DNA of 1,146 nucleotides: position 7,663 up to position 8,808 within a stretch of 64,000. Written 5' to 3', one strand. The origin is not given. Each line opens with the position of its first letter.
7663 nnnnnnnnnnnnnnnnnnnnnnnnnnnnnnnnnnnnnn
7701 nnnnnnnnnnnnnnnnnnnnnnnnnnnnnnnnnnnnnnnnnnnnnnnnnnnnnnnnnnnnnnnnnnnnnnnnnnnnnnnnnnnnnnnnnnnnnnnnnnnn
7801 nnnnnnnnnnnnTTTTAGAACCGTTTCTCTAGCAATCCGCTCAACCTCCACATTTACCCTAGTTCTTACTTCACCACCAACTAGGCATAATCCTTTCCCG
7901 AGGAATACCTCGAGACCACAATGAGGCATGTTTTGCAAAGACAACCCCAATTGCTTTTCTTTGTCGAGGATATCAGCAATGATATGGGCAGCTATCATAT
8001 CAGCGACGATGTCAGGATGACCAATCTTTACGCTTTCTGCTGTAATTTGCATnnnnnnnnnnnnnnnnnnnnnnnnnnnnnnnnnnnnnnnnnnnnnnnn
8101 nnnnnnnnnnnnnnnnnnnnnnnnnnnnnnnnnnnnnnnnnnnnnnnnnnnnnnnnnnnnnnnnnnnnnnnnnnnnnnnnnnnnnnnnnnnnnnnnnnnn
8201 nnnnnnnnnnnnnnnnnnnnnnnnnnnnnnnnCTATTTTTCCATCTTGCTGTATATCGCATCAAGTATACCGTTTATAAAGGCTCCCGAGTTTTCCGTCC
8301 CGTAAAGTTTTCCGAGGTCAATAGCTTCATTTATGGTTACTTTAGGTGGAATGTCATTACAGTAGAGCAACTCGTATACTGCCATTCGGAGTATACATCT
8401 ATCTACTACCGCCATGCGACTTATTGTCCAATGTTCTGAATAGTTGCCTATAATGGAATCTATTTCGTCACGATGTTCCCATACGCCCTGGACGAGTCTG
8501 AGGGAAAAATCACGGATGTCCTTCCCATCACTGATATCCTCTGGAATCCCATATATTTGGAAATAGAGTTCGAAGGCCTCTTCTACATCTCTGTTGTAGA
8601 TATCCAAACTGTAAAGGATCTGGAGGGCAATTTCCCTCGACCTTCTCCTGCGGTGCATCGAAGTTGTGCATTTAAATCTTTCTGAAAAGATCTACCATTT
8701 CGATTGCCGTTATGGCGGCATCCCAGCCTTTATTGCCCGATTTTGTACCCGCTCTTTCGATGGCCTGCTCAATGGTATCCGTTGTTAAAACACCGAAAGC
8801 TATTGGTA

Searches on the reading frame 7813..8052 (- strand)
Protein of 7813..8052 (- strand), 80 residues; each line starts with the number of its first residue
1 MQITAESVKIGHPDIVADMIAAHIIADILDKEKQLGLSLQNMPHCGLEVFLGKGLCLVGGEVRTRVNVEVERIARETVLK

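Call 17: find_related_loci(query=A2, collection=metagenome_contigs, flank=1500)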
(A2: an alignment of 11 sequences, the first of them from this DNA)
Query A2 (80 aa) in metagenome_contigs; peptide patterns used: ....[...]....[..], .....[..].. (x = any residue, [..] = any of these).
476 stretches matched a pattern; 354 encode a relative of the query (tblastn E <= 1e-3); the best 80 are kept; 80 distinct loci.
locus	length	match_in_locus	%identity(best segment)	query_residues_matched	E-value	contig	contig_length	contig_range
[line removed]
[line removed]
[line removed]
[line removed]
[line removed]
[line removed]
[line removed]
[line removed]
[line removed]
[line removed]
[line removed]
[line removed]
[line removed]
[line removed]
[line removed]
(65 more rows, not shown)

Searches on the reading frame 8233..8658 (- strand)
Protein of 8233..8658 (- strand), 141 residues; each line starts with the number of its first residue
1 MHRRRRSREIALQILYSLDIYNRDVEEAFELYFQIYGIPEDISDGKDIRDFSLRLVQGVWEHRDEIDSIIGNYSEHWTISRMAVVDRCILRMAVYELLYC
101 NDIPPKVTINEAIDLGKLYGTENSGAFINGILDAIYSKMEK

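Call 7: search_protein_families(library=pfam, proteins=[window:8233-8658:-])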
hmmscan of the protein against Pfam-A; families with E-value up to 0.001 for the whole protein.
window:8233-8658:- (141 aa): 1 family
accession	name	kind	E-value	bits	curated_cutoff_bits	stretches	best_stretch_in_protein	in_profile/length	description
PF01029.23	NusB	-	9.6e-39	133.3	23.1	1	6-136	2-132/133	NusB family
